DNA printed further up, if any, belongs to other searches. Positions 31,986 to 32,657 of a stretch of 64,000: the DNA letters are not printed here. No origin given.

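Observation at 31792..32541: vapBC toxin-antitoxin pair inserted between atpG and atpD of the F1 ATP synthase operon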

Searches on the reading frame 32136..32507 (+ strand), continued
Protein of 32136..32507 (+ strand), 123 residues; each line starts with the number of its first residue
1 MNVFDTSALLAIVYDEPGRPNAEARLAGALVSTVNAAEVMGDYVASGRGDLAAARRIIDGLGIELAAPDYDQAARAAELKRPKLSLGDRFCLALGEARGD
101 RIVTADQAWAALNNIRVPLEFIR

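Call 78: search_dna_similar(query=window:32136-32507:+, collection=plasmids, mode=protein, max_evalue=0.00001, max_rows=15)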
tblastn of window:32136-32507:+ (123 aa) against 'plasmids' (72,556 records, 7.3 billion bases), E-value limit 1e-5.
Records with a match: 76; places in all: 77; records where one place covers at least 80% of the query: 76.
Best place of each record, by identity: <60% 76.
By first word of the organism name: Thermus 25; Sphingobium 7; Sphingopyxis 7; Deinococcus 6; Methylobacterium 6; Acidithiobacillus 4; Novosphingobium 3; Sphingomonas 3; Methylorubrum 2; Polymorphobacter 2; and 10 more.
By predicted mobility (MOB-suite, as given by PLSDB): non-mobilizable 54; mobilizable 16; conjugative 6.
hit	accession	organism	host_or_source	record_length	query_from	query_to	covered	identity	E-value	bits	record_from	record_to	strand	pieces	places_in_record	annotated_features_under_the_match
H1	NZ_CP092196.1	Deinococcus sp. KNUC1210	Setaria viridis,cell ...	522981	1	123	100%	42.4%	1e-11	67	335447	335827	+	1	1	type II toxin-antitoxin system VapC family toxin | helix-turn-helix transcriptional regulator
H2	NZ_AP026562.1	Deinococcus aetherius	-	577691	3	123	98%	42.1%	1e-9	61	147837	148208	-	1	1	type II toxin-antitoxin system VapC family toxin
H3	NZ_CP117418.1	Novosphingobium humi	Single cell,Soil from military shooting ...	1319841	3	123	98%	41.6%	8e-10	62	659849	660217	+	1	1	none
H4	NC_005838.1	Thermus thermophilus HB27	-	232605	2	123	99%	40.2%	3e-9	60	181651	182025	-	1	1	type II toxin-antitoxin system VapC family toxin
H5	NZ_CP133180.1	Thermus thermophilus HB27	bacterial culture,lab culture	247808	2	123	99%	40.2%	3e-9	60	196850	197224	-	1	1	type II toxin-antitoxin system VapC family toxin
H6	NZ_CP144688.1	Thermus thermophilus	culture,laboratory strain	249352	2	123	99%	40.2%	3e-9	60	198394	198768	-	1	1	type II toxin-antitoxin system VapC family toxin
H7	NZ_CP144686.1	Thermus thermophilus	culture,laboratory strain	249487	2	123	99%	40.2%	3e-9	60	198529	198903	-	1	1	type II toxin-antitoxin system VapC family toxin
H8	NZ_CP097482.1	Chroococcidiopsis sp. CCNUC1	cell culture,soil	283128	3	123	98%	39.8%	8e-9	59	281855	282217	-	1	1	type II toxin-antitoxin system VapC family toxin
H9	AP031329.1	Thermus thermophilus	-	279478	2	123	99%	39.4%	1e-9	61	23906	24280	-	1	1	PIN domain-containing protein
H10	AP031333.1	Thermus thermophilus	-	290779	2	123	99%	39.4%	1e-9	61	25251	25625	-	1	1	PIN domain-containing protein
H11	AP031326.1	Thermus thermophilus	-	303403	2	123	99%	39.4%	1e-9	61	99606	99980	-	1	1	PIN domain-containing protein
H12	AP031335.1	Thermus thermophilus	-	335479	2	123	99%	39.4%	1e-9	61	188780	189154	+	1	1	PIN domain-containing protein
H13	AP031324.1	Thermus thermophilus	-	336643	2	123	99%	39.4%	1e-9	61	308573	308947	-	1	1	PIN domain-containing protein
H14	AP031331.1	Thermus thermophilus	-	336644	2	123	99%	39.4%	1e-9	61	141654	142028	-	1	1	PIN domain-containing protein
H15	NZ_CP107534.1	Methylobacterium sp. FF17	-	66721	3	123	98%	38.9%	8e-8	56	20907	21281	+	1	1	type II toxin-antitoxin system VapC family toxin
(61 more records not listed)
